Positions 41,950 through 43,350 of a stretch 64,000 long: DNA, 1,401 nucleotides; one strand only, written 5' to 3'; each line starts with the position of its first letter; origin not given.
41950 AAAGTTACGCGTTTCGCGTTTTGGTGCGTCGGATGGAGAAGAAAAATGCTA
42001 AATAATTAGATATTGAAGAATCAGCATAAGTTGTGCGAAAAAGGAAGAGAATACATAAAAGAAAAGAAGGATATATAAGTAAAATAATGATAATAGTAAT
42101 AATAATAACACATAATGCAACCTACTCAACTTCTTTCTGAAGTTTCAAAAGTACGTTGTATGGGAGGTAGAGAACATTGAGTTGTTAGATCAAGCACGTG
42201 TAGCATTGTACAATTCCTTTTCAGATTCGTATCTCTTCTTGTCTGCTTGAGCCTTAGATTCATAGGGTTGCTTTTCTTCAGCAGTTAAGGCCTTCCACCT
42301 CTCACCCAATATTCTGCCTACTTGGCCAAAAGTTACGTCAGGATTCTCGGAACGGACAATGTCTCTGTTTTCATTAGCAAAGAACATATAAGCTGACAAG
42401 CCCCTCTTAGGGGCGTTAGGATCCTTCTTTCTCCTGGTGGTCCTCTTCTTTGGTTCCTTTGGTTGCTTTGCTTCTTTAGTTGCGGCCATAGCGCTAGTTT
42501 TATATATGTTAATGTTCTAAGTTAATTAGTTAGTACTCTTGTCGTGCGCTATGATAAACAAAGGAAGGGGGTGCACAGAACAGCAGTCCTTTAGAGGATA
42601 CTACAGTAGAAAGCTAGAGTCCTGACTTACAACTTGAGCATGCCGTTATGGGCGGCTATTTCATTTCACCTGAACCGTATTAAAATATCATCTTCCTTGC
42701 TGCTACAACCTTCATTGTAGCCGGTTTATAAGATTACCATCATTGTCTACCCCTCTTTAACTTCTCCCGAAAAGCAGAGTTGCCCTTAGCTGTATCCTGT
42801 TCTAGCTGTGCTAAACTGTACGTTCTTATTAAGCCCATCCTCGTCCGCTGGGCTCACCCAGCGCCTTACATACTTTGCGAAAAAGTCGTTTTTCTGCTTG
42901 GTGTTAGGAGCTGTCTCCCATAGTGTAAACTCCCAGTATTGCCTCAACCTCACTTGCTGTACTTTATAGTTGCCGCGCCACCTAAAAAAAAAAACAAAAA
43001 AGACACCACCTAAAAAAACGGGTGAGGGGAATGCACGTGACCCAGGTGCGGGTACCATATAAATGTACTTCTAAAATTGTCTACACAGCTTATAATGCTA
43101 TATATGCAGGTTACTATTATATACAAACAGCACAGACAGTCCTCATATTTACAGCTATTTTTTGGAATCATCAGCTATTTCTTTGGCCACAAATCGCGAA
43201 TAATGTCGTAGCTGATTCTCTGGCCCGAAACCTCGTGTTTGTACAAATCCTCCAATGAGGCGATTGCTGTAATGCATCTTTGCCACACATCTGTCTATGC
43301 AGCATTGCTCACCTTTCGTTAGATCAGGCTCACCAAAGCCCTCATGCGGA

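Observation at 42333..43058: YBR090C is a spliced ORF whose second exon overlaps the NHP6B coding sequence out of frame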

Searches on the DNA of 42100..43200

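Call 40: search_rna_families(source=window, start=42100, end=43200, threshold=evalue, max_evalue=1)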
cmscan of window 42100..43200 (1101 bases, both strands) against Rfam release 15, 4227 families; matches with E-value up to 1: 1.
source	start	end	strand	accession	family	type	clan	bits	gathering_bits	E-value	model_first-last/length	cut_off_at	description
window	43055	43132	-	RF00015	U4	Gene; snRNA; splicing;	CL00007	15.9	46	0.61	56-138/138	no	U4 spliceosomal RNA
